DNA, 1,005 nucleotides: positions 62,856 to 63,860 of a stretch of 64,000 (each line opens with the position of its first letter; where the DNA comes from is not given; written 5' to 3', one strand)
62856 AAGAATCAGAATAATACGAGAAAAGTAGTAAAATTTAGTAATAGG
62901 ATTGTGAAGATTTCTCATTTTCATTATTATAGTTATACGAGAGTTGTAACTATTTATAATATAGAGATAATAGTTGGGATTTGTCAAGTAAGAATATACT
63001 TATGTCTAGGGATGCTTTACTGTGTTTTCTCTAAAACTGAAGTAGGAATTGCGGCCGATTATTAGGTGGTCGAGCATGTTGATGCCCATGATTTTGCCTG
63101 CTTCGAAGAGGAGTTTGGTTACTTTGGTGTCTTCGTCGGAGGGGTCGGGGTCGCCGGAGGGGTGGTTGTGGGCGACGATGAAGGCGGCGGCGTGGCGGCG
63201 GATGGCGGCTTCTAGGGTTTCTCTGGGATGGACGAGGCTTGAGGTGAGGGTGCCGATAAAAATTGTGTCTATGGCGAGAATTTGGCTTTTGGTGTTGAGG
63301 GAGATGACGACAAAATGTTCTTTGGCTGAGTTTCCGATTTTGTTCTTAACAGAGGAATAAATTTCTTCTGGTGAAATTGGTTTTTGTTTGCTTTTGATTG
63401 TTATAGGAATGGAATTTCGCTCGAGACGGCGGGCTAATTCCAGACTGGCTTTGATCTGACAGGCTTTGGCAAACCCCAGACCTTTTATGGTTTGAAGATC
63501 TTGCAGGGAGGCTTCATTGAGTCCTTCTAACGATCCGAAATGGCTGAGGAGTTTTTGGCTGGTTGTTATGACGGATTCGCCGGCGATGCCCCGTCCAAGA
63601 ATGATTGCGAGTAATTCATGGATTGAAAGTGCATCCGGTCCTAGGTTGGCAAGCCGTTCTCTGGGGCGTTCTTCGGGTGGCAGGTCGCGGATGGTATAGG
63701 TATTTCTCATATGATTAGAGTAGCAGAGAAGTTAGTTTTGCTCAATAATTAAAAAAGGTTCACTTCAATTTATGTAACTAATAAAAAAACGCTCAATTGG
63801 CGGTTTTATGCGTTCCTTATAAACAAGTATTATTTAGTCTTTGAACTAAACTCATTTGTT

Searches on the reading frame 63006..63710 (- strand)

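Call 12: search_protein_families(library=pfam, proteins=[window:63006-63710:-], max_evalue=0.01)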
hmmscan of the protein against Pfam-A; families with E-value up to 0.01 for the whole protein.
window:63006-63710:- (234 aa): 4 families
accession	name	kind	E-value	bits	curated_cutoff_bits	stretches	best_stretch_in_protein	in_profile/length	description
PF04002.20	RadC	-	3.5e-42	143.6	22.1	1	113-229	3-119/121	RadC-like JAB domain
PF20582.4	UPF0758_N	-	9.8e-26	90.1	27.1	1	7-84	1-77/77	UPF0758 N-terminal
PF12826.13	HHH_2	-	3.4e-05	24.4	27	1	49-87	14-52/64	Helix-hairpin-helix motif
PF14520.12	HHH_5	-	0.0002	22.2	27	1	50-90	14-55/57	Helix-hairpin-helix domain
